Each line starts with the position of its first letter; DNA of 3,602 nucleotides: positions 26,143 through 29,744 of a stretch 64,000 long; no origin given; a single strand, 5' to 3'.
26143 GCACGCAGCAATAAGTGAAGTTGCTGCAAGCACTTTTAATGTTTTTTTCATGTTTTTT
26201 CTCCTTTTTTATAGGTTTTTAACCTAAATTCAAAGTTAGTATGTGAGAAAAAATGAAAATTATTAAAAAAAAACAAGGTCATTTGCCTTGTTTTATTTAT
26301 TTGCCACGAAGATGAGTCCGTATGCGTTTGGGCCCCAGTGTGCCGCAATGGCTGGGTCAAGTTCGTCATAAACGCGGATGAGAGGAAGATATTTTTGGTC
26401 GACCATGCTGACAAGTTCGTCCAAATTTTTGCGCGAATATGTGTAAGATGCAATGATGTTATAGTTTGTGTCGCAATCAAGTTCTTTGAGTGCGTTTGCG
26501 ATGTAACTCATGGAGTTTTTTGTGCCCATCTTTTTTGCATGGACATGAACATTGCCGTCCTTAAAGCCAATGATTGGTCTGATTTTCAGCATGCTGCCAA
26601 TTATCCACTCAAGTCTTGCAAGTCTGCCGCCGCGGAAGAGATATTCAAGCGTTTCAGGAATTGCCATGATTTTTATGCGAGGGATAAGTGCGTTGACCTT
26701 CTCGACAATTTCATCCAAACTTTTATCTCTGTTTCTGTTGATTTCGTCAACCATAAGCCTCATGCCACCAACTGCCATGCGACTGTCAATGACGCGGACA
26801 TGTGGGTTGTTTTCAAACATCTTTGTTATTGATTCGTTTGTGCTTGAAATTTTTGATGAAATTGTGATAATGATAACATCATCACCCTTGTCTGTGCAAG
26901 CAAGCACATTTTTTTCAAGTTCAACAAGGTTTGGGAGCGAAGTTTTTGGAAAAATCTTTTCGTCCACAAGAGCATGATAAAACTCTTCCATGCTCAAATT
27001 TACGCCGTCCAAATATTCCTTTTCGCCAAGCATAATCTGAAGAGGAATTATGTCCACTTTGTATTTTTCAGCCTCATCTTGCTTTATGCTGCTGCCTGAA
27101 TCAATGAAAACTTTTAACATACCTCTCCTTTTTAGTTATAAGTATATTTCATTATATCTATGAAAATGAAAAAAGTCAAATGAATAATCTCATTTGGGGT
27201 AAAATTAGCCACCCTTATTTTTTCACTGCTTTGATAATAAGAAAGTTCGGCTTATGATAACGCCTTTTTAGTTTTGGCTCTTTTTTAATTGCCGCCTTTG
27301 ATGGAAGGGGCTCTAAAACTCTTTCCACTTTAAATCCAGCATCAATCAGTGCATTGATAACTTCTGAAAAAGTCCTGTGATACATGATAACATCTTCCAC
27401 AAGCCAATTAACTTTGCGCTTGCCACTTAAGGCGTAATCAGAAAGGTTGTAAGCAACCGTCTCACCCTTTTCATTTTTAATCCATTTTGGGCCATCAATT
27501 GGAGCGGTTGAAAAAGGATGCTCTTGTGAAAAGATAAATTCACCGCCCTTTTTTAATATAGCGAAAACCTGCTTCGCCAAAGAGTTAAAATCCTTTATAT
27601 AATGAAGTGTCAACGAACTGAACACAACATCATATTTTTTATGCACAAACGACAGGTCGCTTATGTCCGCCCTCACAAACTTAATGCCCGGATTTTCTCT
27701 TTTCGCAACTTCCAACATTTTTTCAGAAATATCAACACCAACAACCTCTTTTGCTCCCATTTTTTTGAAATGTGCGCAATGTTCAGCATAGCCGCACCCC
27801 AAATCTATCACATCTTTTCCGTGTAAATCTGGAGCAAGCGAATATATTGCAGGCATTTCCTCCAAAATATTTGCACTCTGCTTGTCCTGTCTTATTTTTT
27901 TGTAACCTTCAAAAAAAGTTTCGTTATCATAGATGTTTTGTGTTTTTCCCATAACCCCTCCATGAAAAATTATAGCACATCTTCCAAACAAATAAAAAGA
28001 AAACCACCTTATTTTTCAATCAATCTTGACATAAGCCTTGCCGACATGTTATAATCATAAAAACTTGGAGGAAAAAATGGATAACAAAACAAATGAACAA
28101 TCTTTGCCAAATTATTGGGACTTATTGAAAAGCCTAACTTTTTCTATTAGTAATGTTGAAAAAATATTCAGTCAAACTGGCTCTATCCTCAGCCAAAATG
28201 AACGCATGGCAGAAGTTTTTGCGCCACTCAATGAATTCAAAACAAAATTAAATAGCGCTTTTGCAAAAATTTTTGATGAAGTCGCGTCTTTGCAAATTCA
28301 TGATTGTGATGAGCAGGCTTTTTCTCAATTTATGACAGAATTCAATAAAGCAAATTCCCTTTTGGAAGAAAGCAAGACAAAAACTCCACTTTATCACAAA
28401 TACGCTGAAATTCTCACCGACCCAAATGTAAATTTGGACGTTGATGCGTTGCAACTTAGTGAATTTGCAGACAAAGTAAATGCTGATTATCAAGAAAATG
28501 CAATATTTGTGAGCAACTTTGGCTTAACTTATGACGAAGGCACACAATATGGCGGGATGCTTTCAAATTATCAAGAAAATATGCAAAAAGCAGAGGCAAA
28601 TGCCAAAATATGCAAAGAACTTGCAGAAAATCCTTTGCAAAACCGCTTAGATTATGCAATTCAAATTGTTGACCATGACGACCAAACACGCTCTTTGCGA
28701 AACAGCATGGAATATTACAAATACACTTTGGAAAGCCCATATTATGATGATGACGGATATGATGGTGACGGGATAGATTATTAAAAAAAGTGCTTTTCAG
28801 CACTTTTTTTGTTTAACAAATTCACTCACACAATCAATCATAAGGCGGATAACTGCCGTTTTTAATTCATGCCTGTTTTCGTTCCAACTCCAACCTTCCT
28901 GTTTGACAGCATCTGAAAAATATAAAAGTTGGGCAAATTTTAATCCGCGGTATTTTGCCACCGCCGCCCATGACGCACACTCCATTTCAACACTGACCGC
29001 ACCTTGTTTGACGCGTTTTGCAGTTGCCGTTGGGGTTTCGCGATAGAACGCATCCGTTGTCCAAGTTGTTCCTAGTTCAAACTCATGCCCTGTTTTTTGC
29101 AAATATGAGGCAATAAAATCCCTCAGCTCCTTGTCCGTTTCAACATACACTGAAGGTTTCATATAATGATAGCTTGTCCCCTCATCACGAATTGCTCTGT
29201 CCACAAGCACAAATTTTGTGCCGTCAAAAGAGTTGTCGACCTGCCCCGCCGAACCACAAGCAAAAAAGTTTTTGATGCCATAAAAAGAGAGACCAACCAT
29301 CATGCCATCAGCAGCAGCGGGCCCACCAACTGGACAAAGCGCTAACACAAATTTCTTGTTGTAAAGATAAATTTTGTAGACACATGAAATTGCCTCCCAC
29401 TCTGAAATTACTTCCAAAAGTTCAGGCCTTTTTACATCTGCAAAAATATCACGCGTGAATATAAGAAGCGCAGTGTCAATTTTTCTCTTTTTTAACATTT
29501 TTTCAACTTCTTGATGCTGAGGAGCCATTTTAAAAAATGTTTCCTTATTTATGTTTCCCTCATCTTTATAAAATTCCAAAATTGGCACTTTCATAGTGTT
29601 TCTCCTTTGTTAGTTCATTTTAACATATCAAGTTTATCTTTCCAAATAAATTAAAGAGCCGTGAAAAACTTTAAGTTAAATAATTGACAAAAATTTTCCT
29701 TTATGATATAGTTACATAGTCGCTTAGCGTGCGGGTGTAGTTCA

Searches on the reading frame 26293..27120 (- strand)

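Call 65: search_protein_families(library=pfam, proteins=[window:26293-27120:-], max_evalue=0.0001)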
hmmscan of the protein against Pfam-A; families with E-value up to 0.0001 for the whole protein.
window:26293-27120:- (275 aa): 2 families
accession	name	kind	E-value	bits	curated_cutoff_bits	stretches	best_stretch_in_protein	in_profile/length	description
PF02645.21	DegV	-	4.6e-60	203.8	27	1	2-273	2-279/280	Uncharacterised protein, DegV family COG1307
PF13684.11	FakA-like_C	-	4.6e-07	29.9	23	1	78-244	45-194/216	Fatty acid kinase subunit A-like, C-terminal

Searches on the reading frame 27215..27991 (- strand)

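Call 65: search_protein_families(library=pfam, proteins=[window:27215-27991:-], max_evalue=0.0001)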
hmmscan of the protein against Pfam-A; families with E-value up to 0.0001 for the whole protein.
window:27215-27991:- (258 aa): 8 families
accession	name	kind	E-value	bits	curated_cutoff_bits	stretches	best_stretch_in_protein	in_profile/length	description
PF08241.18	Methyltransf_11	-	8.4e-22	78.1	21.2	1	63-154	2-95/95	Methyltransferase domain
PF13649.12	Methyltransf_25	-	6.9e-21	75.2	27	1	61-150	1-97/97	Methyltransferase domain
PF13847.12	Methyltransf_31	-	8.5e-20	71.4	27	1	58-158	4-113/145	Methyltransferase domain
PF13489.12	Methyltransf_23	-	3.4e-15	56.6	27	1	53-157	17-119/164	Methyltransferase domain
PF08242.18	Methyltransf_12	-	2e-13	51.3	30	1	62-151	1-97/98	Methyltransferase domain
PF01209.24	Ubie_methyltran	-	1.8e-10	41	20.1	1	52-153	42-150/233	ubiE/COQ5 methyltransferase family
PF06325.19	PrmA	-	5.1e-08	33.2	22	1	56-155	160-259/296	Ribosomal protein L11 methyltransferase (PrmA)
PF01728.25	FtsJ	-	2e-07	31.6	24.1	1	44-154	10-137/181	FtsJ-like methyltransferase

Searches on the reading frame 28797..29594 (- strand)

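Call 65: search_protein_families(library=pfam, proteins=[window:28797-29594:-], max_evalue=0.0001)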
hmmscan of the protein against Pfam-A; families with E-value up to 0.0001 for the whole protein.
window:28797-29594:- (265 aa): 1 family
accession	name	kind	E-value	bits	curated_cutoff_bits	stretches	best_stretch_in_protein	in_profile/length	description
PF01048.26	PNP_UDP_1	-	4.8e-27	95.3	25.1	1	71-250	33-226/233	Phosphorylase superfamily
